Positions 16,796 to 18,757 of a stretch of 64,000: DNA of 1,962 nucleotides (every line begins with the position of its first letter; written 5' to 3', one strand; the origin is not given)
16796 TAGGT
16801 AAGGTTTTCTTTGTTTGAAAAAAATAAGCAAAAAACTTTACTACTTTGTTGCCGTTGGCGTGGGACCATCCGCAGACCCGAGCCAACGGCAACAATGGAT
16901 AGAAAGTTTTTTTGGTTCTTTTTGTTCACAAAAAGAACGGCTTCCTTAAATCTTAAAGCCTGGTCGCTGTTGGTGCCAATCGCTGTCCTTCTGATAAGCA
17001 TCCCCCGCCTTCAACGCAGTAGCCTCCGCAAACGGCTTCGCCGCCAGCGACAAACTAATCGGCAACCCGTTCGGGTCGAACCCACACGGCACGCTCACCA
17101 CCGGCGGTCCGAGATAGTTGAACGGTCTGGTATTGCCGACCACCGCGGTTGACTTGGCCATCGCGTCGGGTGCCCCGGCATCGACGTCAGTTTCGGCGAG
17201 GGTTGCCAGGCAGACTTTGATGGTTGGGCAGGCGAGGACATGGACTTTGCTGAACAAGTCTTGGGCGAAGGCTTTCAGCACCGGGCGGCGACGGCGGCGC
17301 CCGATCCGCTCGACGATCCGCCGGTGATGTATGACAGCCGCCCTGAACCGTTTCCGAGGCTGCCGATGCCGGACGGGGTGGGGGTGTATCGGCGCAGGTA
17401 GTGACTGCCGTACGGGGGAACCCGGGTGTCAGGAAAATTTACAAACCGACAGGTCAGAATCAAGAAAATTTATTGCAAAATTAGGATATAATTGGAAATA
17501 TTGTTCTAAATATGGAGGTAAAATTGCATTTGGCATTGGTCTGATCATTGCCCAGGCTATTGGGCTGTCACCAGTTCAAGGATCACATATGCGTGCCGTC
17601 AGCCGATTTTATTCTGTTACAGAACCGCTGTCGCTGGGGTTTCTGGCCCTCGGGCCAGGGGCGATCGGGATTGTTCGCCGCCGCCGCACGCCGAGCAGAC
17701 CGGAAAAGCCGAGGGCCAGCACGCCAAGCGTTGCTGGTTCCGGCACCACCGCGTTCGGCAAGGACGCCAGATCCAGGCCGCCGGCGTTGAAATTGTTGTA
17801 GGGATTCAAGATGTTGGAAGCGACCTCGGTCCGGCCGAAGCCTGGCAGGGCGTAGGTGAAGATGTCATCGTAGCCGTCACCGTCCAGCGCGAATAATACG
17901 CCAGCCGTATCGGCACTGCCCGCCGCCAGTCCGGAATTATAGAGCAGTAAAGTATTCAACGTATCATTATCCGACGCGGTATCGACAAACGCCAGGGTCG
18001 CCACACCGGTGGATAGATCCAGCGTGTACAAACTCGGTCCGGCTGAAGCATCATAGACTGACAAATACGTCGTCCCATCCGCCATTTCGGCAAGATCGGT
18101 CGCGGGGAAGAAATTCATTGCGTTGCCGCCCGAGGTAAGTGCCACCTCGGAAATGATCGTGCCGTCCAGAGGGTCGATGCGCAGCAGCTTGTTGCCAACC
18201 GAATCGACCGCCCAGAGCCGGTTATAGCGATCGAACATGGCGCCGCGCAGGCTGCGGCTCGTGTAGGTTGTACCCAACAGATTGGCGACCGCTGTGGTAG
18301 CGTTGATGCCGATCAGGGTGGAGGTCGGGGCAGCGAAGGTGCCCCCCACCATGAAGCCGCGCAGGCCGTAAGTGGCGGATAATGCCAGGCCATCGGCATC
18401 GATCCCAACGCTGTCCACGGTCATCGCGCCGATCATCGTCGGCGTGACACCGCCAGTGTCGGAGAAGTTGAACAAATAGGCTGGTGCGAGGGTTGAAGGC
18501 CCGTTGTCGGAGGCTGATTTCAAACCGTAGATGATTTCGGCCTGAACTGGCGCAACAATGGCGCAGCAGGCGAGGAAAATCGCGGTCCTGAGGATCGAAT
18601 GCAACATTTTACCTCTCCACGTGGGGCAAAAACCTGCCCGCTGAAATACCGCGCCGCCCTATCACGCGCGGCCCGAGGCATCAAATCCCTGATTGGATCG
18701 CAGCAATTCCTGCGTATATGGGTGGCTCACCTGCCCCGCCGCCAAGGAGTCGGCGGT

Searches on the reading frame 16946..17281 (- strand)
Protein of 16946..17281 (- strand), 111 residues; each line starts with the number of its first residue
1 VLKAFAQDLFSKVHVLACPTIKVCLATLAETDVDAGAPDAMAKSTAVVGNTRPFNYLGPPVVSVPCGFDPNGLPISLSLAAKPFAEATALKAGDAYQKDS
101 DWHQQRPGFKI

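Call 67: search_protein_families(library=ncbifam, proteins=[window:16946-17281:-], max_evalue=0.001)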
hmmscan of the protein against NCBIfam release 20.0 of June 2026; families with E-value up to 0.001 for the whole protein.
window:16946-17281:- (111 aa): 16 families
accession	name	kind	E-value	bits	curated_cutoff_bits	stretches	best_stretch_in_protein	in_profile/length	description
NF005565.0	PRK07235.1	subfamily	1.6e-13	50.1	545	1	7-104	411-505/506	amidase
NF004815.0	PRK06169.1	equivalog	2.4e-11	42.9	506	1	11-107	373-466/471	amidase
NF005450.0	PRK07042.1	equivalog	5.2e-10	38.4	458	1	2-106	358-458/464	amidase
NF009119.0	PRK12470.1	equivalog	1.5e-09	37.4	498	1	2-107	355-459/462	amidase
TIGR00132.1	gatA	equivalog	7.9e-09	34.8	481.1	1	6-99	376-463/466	Asp-tRNA(Asn)/Glu-tRNA(Gln) amidotransferase subunit GatA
NF005686.0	PRK07486.1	subfamily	1.2e-08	34.1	465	1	9-108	382-481/486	amidase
NF004717.0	PRK06061.1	equivalog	1.6e-08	33.7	498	1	8-108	376-475/483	amidase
NF006631.0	PRK09201.1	equivalog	4e-08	32.4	461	1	6-98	363-453/466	AtzE family amidohydrolase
TIGR02715.1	amido_AtzE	subfamily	1.2e-07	31.1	425.75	1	7-98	357-446/452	AtzE family amidohydrolase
NF005688.0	PRK07488.1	equivalog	3.8e-06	26.1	532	1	4-82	368-448/474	indoleacetamide hydrolase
NF004766.0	PRK06102.1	equivalog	1.1e-05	24.7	559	1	14-91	367-442/455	amidase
NF005899.0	PRK07869.1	equivalog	1.1e-05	24.4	418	1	5-92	367-454/471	amidase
NF006043.0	PRK08186.1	subfamily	6.5e-05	21.5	487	1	2-105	356-453/600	allophanate hydrolase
TIGR02713.1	allophanate_hyd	equivalog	9.9e-05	21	511.05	1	3-104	322-417/563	allophanate hydrolase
NF005687.0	PRK07487.1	subfamily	0.00018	20.5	428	1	10-99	370-455/468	amidase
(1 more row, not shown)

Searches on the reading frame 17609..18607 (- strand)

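Call 42: search_protein_families(library=pfam, proteins=[window:17609-18607:-], max_evalue=0.001)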
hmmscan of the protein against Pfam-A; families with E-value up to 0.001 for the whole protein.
window:17609-18607:- (332 aa): 1 family
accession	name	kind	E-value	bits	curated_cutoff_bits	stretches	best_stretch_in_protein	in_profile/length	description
PF07589.16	PEP-CTERM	-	1.7e-05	25.1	20.7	1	288-310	2-24/24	PEP-CTERM motif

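Call 67: search_protein_families(library=ncbifam, proteins=[window:17609-18607:-], max_evalue=0.001)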
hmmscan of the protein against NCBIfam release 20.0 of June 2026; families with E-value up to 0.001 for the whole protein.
window:17609-18607:- (332 aa): 2 families
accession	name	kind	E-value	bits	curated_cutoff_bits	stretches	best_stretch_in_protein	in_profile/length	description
TIGR02595.1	PEP_CTERM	domain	2.6e-05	24.7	16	1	288-311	1-23/24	PEP-CTERM sorting domain-containing protein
NF038125.1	PEP_CTERM_THxN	subfamily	0.00032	20.3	85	1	286-311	221-246/246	THxN family PEP-CTERM protein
